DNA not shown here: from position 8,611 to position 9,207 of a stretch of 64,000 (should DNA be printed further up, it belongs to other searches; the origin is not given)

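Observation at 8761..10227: Radical-SAM enzyme with SPASM/twitch-like C-terminal region, co-operonic with a cysteine-less IscA/HesB-fold protein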

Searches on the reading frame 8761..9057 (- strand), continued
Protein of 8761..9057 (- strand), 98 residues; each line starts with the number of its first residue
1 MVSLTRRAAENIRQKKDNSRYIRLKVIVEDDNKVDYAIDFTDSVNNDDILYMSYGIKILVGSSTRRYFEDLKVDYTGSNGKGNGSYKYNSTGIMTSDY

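Call 41: fold_search(model_id=the predicted structure, library=pdb)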
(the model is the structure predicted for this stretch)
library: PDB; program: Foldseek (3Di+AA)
matches with E <= 10: 107; with E <= 0.001: 9
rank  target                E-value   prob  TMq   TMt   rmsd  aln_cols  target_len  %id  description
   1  1r94_A                2.2e-07  1.00  0.78  0.79   2.9        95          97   18  Crystal Structure of IscA (MERCURY DERIVATIVE) (released 2003-12-23)
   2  1s98_A                5.9e-07  1.00  0.78  0.79   2.8        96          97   19  E.coli IscA crystal structure to 2.3 A (released 2004-06-01)
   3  2d2a_B                2.6e-06  1.00  0.72  0.69   2.5        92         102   24  Crystal Structure of Escherichia coli SufA Involved in Biosynthesis of Iron-sulfur Clusters (released 2005-12-13)
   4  1x0g_C                7.4e-06  1.00  0.77  0.69   2.6        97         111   18  Crystal Structure of IscA with the [2Fe-2S] cluster (released 2006-06-06)
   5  1x0g_A                1.4e-05  1.00  0.72  0.69   3.3        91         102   20  Crystal Structure of IscA with the [2Fe-2S] cluster (released 2006-06-06)
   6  2d2a_A                1.4e-05  1.00  0.75  0.66   4.2       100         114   22  Crystal Structure of Escherichia coli SufA Involved in Biosynthesis of Iron-sulfur Clusters (released 2005-12-13)
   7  1nwb_MODEL_1_A        2.5e-04  1.00  0.64  0.62   4.1        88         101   22  Solution NMR Structure of Protein AQ_1857 from Aquifex aeolicus: Northeast Structural Genomics Consortium Targ (released 2003-06-03)
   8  2apn_MODEL_1_A        2.9e-04  1.00  0.65  0.57   5.5       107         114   19  hi1723 solution structure (released 2006-10-03)
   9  2k4z_MODEL_1_A        7.8e-04  1.00  0.75  0.60   3.1        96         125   23  Solution NMR Structure of Allochromatium vinosum DsrR: Northeast Structural Genomics Consortium Target OP5 (released 2008-07-22)
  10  2qgo                  1.2e-03  1.00  0.64  0.56   4.9        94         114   15  Crystal structure of a putative Fe-S biosynthesis protein from Lactobacillus acidophilus (released 2007-07-31)
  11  2p2e                  2.0e-03  1.00  0.55  0.46   5.0       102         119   16  Crystal structure of a putative Fe-S biosynthesis protein from Lactobacillus salivarius with novel protein fold (released 2007-03-20)
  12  1x0g_D                1.0e-02  0.92  0.49  0.46  18.9       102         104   20  Crystal Structure of IscA with the [2Fe-2S] cluster (released 2006-06-06)
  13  9a4q_B                2.5e-02  0.97  0.52  0.53   4.6        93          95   12  Integrative model of ODPA-YNER by crosslinking MS and deep learning (released 2024-09-18)
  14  1x0g_B                3.7e-02  0.90  0.52  0.46  20.1        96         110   19  Crystal Structure of IscA with the [2Fe-2S] cluster (released 2006-06-06)
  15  7jw2_B                1.5e+00  0.04  0.17  0.09  11.3        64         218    8  Crystal structure of Aedes aegypti Nibbler EXO domain (released 2021-01-20)
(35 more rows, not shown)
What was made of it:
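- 8761..9057 (-): Small cysteine-free IscA/HesB-fold protein, 98 aa. IscA and SufA superpose at TM 0.72-0.78 and DsrR at TM 0.75 (call 41).
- On A-type Fe-S carriers (IscA/SufA/ErpA): Foldseek matches IscA at TM 0.78, E 2e-7 (call 41).
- Closest known: YneR/PdhI. Same: It is a weaker structural match, TM 0.52 (call 41).
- DsrR and YneR both appear among the structural matches (call 41).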

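Call 44: find_homologous_proteins(query=A1, max_evalue=0.001)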
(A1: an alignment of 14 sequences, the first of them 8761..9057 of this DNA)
Query A1 (14 sequences) (98 aa, profile of the alignment): 26 proteins with E <= 0.001 among 935 candidates.
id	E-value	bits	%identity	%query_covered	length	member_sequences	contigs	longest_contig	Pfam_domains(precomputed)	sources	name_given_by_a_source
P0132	4.2e-43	163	55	84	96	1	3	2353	PF01521.27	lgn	-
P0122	1.9e-42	161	64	100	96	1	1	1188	PF01521.27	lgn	-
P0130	3.2e-42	160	60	82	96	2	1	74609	PF01521.27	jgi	-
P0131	7.4e-42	159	55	85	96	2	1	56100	PF01521.27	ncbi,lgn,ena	-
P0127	2.1e-41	158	57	93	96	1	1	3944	PF01521.27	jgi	-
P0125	1.0e-40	155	58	99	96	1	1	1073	PF01521.27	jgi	jgi:Fe-S cluster assembly iron-binding protein IscA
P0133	3.0e-40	154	59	85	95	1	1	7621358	PF01521.27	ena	-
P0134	9.5e-40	152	52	92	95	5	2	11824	PF01521.27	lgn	-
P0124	1.1e-39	152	59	99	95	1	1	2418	PF01521.27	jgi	jgi:Fe-S cluster assembly iron-binding protein IscA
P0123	2.3e-39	151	63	99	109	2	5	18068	PF01521.27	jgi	jgi:Fe-S cluster assembly iron-binding protein IscA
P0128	2.4e-39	151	57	92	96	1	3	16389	PF01521.27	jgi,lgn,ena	-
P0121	3.9e-39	150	100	100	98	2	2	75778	PF01521.27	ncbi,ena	-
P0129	5.2e-39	150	61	89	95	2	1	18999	PF01521.27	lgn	-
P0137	1.1e-37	146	53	85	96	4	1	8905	PF01521.27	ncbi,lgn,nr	ncbi:MAG: hypothetical protein LWY06_05235 [Firmicutes bacterium]|nr:hypothetical protein [Bacillota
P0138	2.6e-36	141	56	99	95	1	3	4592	PF01521.27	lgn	-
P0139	3.3e-35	138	53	99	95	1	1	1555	PF01521.27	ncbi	-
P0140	4.4e-35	137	56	100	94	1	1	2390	PF01521.27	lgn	-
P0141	3.0e-34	135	48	100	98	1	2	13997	PF01521.27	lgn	-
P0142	9.0e-34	133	57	94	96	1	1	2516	PF01521.27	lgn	-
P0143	8.7e-33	130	54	95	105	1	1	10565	PF01521.27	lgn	-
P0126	1.7e-28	116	73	72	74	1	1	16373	-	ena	-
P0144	3.8e-6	45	34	97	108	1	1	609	PF01521.27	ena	-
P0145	2.4e-5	42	34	84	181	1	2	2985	PF08984.17,PF01521.27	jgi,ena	-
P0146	8.4e-5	40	32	78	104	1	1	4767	PF01521.27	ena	-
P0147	8.5e-5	40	32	78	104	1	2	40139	PF01521.27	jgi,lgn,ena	jgi:iron-sulfur cluster insertion protein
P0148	8.5e-5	40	35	84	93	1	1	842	PF01521.27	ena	-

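Call 46: find_encoding_contigs(protein=P0137, flank=6000, max_places=2)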
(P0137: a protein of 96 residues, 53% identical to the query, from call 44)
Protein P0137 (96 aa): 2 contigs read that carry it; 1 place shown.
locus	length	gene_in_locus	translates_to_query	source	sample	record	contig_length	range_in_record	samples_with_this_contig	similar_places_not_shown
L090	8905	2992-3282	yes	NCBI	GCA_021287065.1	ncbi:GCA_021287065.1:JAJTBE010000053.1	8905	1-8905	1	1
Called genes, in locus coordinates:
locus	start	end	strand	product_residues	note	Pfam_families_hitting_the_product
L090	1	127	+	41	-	PF01610:DDE_Tnp_ISL3 (weak)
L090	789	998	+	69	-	-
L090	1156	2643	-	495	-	-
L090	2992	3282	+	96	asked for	PF01521:Fe-S_biosyn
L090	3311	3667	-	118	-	PF04892:VanZ-LLP1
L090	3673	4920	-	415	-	PF04055:Radical_SAM, PF13186:SPASM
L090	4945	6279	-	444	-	PF01590:GAF, PF13185:GAF_2, PF13492:GAF_3, PF00512:HisKA, PF02518:HATPase_c, PF13581:HATPase_c_2 (weak)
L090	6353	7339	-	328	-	PF00850:Hist_deacetyl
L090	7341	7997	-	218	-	PF00834:Ribul_P_3_epim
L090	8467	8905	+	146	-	PF13175:AAA_15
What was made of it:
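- Both genes are retained even when unlinked (call 46).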

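Call 47: find_encoding_contigs(protein=P0143, flank=6000, max_places=2)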
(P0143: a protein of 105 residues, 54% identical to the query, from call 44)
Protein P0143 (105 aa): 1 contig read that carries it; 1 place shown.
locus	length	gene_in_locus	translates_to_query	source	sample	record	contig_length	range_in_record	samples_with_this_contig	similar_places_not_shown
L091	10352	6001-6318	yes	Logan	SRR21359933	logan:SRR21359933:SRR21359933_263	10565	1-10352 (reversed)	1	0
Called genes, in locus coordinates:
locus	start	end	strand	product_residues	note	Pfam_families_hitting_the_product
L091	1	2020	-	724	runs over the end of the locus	PF00128:Alpha-amylase, PF10438:Cyc-maltodext_C (weak)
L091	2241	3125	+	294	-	PF01381:HTH_3 (weak)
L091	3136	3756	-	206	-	PF00877:NLPC_P60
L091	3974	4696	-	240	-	-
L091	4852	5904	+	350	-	PF04055:Radical_SAM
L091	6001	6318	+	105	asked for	PF01521:Fe-S_biosyn (weak)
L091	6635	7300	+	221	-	-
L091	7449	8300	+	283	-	-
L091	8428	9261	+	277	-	-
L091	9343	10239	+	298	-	PF08902:DUF1848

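Call 48: find_encoding_contigs(protein=P0141, flank=7000, max_places=2)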
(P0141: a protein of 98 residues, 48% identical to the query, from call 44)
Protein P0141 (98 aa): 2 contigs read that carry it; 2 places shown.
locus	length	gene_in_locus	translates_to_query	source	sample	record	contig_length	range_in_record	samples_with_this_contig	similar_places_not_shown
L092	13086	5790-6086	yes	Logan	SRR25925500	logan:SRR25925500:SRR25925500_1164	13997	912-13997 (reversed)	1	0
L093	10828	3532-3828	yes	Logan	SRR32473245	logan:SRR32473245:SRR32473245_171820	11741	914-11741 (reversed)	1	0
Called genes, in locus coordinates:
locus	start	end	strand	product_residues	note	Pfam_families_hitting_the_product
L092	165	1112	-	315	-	PF03255:ACCA, PF01039:Carboxyl_trans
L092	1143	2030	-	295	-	PF17848:Zn_ribbon_ACC (weak), PF01039:Carboxyl_trans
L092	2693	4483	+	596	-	PF01336:tRNA_anti-codon, PF00152:tRNA-synt_2, PF02938:GAD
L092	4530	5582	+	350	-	PF04055:Radical_SAM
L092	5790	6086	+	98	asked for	PF01521:Fe-S_biosyn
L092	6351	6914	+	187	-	PF05198:IF3_N, PF00707:IF3_C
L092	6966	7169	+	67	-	PF01632:Ribosomal_L35p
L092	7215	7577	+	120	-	PF00453:Ribosomal_L20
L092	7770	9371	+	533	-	PF00515:TPR_1 (weak), PF14559:TPR_19 (faint)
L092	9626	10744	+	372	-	PF11849:DUF3369 (faint), PF01590:GAF, PF13185:GAF_2, PF13492:GAF_3, PF00990:GGDEF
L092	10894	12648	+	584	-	PF02518:HATPase_c (weak), PF13589:HATPase_c_3, PF01119:DNA_mis_repair, PF08676:MutL_C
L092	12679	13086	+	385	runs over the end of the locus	-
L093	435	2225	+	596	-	PF01336:tRNA_anti-codon, PF00152:tRNA-synt_2, PF02938:GAD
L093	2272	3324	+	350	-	PF04055:Radical_SAM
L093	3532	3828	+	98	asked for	PF01521:Fe-S_biosyn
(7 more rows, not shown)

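Call 53: search_protein_representatives(alignment_id=A1)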
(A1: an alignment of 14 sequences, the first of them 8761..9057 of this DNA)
Query: 14 sequences, 96 profile positions. Proteins with E-value up to 0.001 (for the whole library): 99; up to 1e-10: 2; up to 1e-30: 1. The best 99 are listed.
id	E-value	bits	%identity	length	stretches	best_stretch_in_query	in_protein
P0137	3.6e-38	145.6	-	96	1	1-96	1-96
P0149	3.2e-11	59.1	-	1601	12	59-93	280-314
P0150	3.0e-10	56.0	-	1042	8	69-93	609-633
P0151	2.9e-09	52.9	-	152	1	2-91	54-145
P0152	8.1e-09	51.5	-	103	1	1-89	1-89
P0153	2.2e-07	46.9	-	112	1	2-81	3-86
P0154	3.1e-07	46.4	-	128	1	2-88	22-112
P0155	1.0e-06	44.7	-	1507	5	29-83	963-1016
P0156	1.2e-06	44.5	-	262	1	2-88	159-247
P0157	2.6e-06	43.4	-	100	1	1-87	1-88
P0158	6.8e-06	42.1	-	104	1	1-85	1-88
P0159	7.4e-06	42.0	-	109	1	3-88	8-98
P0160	1.3e-05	41.2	-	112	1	1-86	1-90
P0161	1.3e-05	41.2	-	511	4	8-43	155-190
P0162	1.6e-05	40.9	-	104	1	1-88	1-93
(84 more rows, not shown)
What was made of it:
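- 8761..9057 (-): The family has 21 clusters and is sharply separated from canonical carriers (calls 44, 53).
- Closest known: Canonical A-type carriers IscA/SufA/ErpA. Different: The family scores at least 116 bits against its own profile, whereas canonical carriers score 59 or less (calls 44, 53).
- The small family is found nowhere apart from genomes that have this enzyme clade (calls 44, 46, 53).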

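Call 61: search_protein_families(library=ncbifam, proteins=[L001:4284-5378:+, L001:3593-4318:+, L091:3974-4696:-, L005:6136-6696:-, L090:3673-4920:-], max_evalue=0.001)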
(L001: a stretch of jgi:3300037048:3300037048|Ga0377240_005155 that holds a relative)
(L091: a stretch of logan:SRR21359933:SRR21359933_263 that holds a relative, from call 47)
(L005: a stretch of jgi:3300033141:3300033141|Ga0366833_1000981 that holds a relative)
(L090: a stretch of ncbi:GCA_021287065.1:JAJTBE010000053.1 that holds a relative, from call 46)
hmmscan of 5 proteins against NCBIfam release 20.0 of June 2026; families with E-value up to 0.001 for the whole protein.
L001:4284-5378:+ (364 aa): 9 families
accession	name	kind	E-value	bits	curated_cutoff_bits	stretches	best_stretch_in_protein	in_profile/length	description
TIGR02124.1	hypE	equivalog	2.1e-127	424.7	251.6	1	33-364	1-332/332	hydrogenase expression/formation protein HypE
TIGR01379.1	thiL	equivalog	1.8e-19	69.9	184.15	1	60-341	19-302/320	thiamine-phosphate kinase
NF004353.0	PRK05731.2-2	equivalog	1.5e-14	53.8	301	1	67-331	21-276/311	thiamine-phosphate kinase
NF004351.0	PRK05731.1-4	equivalog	2.1e-12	46.8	324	1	58-294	31-266/321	thiamine-phosphate kinase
TIGR01736.1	FGAM_synth_II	equivalog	4.9e-10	38.3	525.75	1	102-336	94-334/718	phosphoribosylformylglycinamidine synthase subunit PurL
NF002290.1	PRK01213.1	equivalog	9.1e-08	30.7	648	1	102-336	94-333/723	phosphoribosylformylglycinamidine synthase subunit PurL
TIGR00476.1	selD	equivalog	1.5e-07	30.9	125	1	67-287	47-263/311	selenide, water dikinase SelD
NF010690.0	PRK14090.1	equivalog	7.9e-07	27.8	1047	1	101-318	85-300/601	phosphoribosylformylglycinamidine synthase subunit PurL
NF004350.0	PRK05731.1-1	equivalog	0.0001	21.3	441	1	66-210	29-173/325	thiamine-phosphate kinase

L001:3593-4318:+ (241 aa): 0 families

L091:3974-4696:- (240 aa): 0 families

L005:6136-6696:- (186 aa): 0 families

L090:3673-4920:- (415 aa): 73 families (the best 25 are shown)
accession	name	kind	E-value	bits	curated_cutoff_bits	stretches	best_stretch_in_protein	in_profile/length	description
TIGR04103.1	rSAM_nif11_3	equivalog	7.5e-68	229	725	1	21-358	5-348/412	nif11-class peptide radical SAM maturase 3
TIGR03913.1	rad_SAM_trio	equivalog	5.3e-62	209.7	591.75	1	18-358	16-358/477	GDL motif peptide-associated radical SAM/SPASM maturase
TIGR04133.1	rSAM_w_lipo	hypoth_equivalog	1.7e-52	178.5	425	1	22-332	25-328/350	TIGR04133 family radical SAM/SPASM protein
TIGR04545.1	rSAM_ahbD_hemeb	equivalog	4.2e-46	157.9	500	1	24-355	3-338/339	heme b synthase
TIGR04055.1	rSAM_NirJ2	equivalog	5.5e-43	147.7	500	1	25-356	4-326/326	putative heme d1 biosynthesis radical SAM protein NirJ2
TIGR04051.1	rSAM_NirJ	equivalog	9.8e-43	146.5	515.45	2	23-204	4-185/354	heme d1 biosynthesis radical SAM protein NirJ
TIGR04053.2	TIGR04053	equivalog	1.3e-38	133.2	395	2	17-231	4-220/366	TIGR04053 family radical SAM/SPASM domain-containing protein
TIGR03962.1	mycofact_rSAM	equivalog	6e-36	124.3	265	1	22-350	13-327/339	mycofactocin radical SAM maturase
TIGR04546.1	rSAM_ahbC_deAc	equivalog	4.2e-35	121.3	650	1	22-352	40-383/390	12,18-didecarboxysiroheme deacetylase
TIGR04347.1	pseudo_SAM_Halo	equivalog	1.3e-31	110.3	525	1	19-219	36-236/390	TIGR04347 family pseudo-SAM/SPASM protein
TIGR04054.1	rSAM_NirJ1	equivalog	3.4e-31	108.2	650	1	23-188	38-203/387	putative heme d1 biosynthesis radical SAM protein NirJ1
TIGR04250.1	SCM_rSAM_ScmE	equivalog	1e-30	106.8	400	1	27-346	9-338/358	SynChlorMet cassette radical SAM/SPASM protein ScmE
NF050035.1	rSAM_WgK_link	exception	1.3e-30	106.6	650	2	29-177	17-167/367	radical SAM/SPASM peptide maturase WgkB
TIGR04303.1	GeoRSP_rSAM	equivalog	1.3e-29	103.8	400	1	22-350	6-322/325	GeoRSP system radical SAM/SPASM protein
TIGR04340.1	rSAM_ACGX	hypoth_equivalog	7.3e-28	97.8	400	1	25-191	7-178/341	radical SAM/SPASM domain protein, ACGX system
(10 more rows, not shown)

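Call 81: search_protein_families(library=phrogs, proteins=[window:8761-9057:-], max_evalue=0.01)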
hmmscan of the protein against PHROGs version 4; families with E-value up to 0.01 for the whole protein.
window:8761-9057:- (98 aa): 1 family
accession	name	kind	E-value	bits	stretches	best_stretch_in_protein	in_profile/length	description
phrog_17776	-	unknown function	6.1e-08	33.9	1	3-78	8-87/112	-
